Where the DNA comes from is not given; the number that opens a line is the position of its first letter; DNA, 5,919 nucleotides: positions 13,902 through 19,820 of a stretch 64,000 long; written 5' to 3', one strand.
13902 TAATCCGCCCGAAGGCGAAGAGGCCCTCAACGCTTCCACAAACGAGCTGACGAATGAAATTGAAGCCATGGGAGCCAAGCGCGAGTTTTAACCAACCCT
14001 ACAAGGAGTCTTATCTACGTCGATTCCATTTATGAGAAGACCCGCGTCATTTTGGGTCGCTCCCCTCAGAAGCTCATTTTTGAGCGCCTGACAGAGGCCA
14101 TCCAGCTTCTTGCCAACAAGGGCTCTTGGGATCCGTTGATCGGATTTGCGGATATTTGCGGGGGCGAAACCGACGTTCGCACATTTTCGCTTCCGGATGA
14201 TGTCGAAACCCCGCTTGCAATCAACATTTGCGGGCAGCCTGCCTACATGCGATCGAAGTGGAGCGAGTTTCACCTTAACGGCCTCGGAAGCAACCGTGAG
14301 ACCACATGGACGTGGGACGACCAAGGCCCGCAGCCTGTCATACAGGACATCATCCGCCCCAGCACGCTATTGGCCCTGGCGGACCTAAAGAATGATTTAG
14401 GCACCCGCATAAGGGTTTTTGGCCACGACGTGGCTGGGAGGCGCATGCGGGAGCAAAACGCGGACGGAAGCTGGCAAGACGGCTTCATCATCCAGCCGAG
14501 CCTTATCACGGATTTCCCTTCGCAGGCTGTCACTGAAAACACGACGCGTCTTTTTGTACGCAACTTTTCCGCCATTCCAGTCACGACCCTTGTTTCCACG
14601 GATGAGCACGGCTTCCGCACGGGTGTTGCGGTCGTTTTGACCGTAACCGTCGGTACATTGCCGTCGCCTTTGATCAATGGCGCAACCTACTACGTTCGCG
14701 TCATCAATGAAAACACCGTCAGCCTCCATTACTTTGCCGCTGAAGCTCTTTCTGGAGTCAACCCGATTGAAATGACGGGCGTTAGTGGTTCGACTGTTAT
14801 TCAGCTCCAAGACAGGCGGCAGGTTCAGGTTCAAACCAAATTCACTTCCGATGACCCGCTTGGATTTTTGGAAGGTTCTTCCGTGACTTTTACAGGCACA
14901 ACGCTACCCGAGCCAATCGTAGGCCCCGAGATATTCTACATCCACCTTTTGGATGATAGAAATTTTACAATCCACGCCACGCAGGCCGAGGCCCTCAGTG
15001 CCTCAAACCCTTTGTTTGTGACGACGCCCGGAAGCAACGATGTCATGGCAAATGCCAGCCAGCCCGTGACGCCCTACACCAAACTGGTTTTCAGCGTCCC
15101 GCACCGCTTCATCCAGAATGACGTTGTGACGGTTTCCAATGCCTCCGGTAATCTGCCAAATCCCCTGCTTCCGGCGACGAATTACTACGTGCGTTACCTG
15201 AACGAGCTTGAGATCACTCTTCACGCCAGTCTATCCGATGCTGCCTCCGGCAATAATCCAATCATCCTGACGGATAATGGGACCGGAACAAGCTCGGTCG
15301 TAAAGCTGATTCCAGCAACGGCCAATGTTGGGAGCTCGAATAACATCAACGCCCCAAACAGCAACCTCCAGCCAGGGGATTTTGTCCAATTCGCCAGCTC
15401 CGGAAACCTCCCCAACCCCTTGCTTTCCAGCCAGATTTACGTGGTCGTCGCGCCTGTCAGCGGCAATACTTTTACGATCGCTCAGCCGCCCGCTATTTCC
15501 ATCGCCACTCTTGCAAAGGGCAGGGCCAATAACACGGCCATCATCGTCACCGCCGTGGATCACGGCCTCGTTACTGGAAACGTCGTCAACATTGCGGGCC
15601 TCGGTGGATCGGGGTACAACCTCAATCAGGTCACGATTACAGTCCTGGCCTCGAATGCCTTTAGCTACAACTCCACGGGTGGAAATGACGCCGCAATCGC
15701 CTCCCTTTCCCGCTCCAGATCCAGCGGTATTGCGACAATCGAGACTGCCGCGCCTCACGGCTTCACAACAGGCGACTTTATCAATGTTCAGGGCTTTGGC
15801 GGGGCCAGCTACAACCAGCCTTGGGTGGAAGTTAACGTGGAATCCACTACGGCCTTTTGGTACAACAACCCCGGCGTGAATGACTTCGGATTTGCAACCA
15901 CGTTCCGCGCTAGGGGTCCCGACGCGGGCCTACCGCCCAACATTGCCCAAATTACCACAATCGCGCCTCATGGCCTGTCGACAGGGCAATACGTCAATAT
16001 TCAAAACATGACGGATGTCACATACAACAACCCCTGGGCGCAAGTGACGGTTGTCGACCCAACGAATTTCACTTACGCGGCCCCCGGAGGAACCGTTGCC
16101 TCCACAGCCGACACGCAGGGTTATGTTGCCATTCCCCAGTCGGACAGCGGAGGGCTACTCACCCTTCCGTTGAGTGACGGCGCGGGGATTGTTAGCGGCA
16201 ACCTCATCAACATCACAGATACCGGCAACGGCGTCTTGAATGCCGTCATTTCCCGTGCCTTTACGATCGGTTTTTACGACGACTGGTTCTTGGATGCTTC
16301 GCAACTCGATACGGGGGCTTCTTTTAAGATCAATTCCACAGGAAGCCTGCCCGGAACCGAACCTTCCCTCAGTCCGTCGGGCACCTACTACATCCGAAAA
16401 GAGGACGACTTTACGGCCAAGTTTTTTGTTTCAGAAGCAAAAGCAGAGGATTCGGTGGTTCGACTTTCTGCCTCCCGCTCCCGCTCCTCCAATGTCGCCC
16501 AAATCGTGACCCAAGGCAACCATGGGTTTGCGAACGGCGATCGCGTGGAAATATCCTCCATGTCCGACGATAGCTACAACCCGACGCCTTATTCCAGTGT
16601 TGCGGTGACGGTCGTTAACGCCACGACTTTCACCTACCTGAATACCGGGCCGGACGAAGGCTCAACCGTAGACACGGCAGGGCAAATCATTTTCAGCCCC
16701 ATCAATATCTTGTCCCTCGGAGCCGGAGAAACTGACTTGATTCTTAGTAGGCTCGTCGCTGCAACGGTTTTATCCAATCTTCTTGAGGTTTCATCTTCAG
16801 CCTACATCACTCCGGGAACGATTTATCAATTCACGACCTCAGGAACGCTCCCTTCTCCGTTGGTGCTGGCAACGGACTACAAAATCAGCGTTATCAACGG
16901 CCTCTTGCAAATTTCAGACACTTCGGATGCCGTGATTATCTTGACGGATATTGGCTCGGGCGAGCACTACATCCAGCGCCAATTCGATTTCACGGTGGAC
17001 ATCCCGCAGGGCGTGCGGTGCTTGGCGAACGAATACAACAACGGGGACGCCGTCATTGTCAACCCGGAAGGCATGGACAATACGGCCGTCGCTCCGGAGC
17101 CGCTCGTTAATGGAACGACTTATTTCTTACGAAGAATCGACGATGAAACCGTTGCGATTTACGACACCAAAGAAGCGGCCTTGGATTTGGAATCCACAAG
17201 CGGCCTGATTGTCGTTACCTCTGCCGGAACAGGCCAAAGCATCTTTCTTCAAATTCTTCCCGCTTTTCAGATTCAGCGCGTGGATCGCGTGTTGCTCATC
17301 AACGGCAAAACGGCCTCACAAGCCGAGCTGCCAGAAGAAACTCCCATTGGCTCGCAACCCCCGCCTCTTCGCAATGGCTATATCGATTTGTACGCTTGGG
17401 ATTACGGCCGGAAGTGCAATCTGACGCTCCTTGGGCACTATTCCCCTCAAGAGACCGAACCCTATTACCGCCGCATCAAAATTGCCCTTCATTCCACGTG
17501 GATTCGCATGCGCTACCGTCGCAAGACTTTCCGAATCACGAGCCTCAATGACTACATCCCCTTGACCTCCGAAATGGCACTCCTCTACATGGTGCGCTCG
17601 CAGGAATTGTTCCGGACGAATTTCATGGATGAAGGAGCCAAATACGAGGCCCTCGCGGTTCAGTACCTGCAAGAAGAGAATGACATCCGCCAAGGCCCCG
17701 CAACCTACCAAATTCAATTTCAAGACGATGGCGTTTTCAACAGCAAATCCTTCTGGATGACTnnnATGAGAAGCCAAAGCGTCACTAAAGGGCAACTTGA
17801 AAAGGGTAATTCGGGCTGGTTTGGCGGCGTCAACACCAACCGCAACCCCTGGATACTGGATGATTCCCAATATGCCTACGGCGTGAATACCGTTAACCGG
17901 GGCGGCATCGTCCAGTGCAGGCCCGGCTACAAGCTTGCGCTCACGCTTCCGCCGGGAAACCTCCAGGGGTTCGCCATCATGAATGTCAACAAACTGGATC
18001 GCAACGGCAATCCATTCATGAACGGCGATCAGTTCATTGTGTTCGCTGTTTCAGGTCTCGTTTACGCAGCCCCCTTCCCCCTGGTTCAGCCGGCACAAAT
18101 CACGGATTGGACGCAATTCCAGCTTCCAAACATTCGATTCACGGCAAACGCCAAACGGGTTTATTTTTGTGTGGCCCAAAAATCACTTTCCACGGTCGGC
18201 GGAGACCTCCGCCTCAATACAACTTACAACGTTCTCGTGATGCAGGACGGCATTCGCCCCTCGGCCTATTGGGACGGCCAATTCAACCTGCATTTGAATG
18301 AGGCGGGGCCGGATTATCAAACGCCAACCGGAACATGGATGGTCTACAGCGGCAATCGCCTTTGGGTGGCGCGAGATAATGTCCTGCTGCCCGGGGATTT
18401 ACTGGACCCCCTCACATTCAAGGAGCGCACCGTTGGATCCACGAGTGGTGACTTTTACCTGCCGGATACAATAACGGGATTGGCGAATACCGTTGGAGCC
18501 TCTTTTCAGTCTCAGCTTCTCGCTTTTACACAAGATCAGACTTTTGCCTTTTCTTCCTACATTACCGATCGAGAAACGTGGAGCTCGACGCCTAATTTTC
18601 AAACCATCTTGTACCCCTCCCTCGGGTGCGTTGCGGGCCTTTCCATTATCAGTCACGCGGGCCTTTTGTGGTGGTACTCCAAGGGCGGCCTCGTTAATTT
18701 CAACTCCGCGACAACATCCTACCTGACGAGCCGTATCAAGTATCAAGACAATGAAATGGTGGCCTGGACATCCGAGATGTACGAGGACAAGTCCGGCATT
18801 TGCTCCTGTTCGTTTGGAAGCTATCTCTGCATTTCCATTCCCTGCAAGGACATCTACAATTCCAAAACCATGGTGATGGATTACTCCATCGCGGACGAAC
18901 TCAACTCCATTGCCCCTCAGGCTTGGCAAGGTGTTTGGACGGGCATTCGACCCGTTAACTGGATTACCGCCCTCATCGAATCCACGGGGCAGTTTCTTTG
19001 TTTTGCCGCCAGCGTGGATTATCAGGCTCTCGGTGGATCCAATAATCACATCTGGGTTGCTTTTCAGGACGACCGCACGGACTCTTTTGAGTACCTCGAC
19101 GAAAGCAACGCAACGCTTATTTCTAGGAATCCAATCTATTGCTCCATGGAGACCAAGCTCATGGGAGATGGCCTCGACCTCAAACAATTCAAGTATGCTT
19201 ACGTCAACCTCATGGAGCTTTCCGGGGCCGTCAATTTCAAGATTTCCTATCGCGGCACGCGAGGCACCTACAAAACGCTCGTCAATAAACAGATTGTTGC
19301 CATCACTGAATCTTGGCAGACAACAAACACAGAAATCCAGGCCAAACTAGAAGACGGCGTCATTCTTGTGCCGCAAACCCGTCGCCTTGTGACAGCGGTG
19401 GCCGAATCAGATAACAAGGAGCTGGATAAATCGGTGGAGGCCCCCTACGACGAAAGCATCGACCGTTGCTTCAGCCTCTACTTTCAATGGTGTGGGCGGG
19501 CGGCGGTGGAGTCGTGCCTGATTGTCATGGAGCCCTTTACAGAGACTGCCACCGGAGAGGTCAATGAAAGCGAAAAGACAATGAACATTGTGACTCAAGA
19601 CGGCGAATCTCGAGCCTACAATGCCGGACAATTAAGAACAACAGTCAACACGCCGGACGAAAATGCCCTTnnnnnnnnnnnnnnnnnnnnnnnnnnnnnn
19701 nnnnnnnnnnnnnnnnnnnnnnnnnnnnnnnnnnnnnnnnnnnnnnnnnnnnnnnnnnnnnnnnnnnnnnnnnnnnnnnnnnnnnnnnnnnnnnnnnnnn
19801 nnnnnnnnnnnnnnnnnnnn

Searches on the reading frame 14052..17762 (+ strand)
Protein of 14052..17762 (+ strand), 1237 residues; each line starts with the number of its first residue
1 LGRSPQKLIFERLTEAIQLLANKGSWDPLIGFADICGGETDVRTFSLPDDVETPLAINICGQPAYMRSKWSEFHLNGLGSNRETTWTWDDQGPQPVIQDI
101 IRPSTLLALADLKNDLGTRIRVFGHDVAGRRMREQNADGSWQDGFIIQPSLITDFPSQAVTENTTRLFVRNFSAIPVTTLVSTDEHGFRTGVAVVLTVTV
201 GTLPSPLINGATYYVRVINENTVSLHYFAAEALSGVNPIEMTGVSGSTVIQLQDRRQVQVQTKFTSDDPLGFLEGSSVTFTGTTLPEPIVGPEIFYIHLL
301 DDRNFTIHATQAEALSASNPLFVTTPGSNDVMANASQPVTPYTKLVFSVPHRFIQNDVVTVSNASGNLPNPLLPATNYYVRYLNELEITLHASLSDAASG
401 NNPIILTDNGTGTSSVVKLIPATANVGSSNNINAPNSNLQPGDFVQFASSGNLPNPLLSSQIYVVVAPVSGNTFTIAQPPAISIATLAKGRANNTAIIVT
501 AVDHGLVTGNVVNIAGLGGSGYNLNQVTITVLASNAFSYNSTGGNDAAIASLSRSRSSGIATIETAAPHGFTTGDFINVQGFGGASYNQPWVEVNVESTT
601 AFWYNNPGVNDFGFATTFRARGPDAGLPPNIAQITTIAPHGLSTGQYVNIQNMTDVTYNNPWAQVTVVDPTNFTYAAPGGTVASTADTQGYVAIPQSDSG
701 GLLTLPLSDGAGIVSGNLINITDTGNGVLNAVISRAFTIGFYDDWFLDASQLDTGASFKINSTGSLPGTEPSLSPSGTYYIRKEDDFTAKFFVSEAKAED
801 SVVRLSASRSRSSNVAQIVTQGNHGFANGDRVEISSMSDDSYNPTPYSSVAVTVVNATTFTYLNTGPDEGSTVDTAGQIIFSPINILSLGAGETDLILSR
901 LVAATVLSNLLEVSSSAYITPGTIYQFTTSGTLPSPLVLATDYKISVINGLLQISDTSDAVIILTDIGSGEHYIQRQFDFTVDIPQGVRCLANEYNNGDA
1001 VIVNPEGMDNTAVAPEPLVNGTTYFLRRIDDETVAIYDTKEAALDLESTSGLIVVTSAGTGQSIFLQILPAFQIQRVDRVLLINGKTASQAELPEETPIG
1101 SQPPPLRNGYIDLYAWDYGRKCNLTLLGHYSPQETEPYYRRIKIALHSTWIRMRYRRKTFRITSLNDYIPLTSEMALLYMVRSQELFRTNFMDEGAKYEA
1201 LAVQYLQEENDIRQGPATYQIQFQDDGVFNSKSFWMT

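Call 10: search_protein_families(library=phrogs, proteins=[window:14052-17762:+], max_evalue=0.001)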
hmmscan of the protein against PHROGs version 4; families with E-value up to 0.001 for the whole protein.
window:14052-17762:+ (1237 aa): 5 families
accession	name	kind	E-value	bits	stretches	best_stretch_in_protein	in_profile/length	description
phrog_9998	-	unknown function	7.4e-11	42.9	1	542-616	36-107/401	-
phrog_2885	-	tail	5.1e-10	37.3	0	183-259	834-911/4179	baseplate wedge subunit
phrog_5838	-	head and packaging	4e-08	32.5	1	633-695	393-455/1106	virion structural protein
phrog_4527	-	tail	5.7e-06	24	0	346-409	1761-1820/3730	short tail fiber protein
phrog_1276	-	unknown function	0.00052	20.6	0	548-581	107-140/325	-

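Call 19: search_protein_families(library=pfam, proteins=[window:14052-17762:+], max_evalue=0.01)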
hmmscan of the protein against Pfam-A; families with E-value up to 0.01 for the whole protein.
window:14052-17762:+ (1237 aa): 1 family
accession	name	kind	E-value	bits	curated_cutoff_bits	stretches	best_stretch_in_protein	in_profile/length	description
PF16190.11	E1_FCCH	-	2.4e-14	53.6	29.5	0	636-674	10-50/70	Ubiquitin-activating enzyme E1 FCCH domain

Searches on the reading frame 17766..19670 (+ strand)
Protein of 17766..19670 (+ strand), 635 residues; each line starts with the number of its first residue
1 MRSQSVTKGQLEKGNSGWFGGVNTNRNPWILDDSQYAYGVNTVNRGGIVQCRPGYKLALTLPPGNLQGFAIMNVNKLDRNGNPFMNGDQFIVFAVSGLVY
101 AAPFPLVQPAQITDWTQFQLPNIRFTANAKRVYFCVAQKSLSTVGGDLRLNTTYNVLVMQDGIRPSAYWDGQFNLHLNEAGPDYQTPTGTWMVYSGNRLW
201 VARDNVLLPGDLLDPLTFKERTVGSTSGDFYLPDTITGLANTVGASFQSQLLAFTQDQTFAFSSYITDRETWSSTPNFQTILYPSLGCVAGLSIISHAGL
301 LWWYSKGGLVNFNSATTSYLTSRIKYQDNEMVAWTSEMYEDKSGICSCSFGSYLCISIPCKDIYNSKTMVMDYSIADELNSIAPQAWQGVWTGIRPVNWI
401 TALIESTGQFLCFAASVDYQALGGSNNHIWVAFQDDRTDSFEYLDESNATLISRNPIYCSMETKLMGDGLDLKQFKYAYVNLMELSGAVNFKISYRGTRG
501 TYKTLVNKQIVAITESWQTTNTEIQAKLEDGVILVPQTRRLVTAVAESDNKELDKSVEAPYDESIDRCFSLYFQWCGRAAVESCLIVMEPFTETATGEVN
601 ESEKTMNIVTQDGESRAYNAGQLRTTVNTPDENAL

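Call 10: search_protein_families(library=phrogs, proteins=[window:17766-19670:+], max_evalue=0.001)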
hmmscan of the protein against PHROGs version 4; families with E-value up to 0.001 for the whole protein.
window:17766-19670:+ (635 aa): 0 families

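Call 19: search_protein_families(library=pfam, proteins=[window:17766-19670:+], max_evalue=0.01)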
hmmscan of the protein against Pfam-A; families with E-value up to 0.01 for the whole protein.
window:17766-19670:+ (635 aa): 0 families

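Call 78: search_dna_similar(query=window:17766-19670:+, collection=phages, mode=protein, max_evalue=0.001, max_rows=10)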
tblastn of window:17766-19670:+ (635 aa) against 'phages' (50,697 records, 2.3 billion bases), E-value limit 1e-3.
No match.

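Call 84: search_solved_structures(query=window:17766-19670:+, max_evalue=1, show_alignments=1)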
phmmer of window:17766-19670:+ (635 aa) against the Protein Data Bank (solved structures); distinct sequences matched with E-value up to 1: 0.

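Call 102: search_solved_structures(query=A11, max_evalue=1, show_alignments=1)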
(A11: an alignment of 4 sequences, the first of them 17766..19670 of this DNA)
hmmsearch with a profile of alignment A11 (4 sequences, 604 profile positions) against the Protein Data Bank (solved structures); distinct sequences matched with E-value up to 1: 1.
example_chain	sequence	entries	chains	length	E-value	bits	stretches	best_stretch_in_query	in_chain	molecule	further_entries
6t76_A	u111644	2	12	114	0.88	11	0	438-488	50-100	Periplasmic divalent cation tolerance protein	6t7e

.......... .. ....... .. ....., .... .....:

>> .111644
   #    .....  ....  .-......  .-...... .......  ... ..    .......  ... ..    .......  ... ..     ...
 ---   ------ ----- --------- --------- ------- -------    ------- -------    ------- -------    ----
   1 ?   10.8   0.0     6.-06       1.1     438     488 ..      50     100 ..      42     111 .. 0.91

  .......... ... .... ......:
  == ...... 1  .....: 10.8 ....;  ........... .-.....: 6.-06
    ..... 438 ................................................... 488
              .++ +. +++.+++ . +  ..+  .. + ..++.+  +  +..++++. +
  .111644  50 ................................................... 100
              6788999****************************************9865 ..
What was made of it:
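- Tried and rejected: The 635-aa gene also had no PDB match, alone or as a profile (calls 84, 102).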
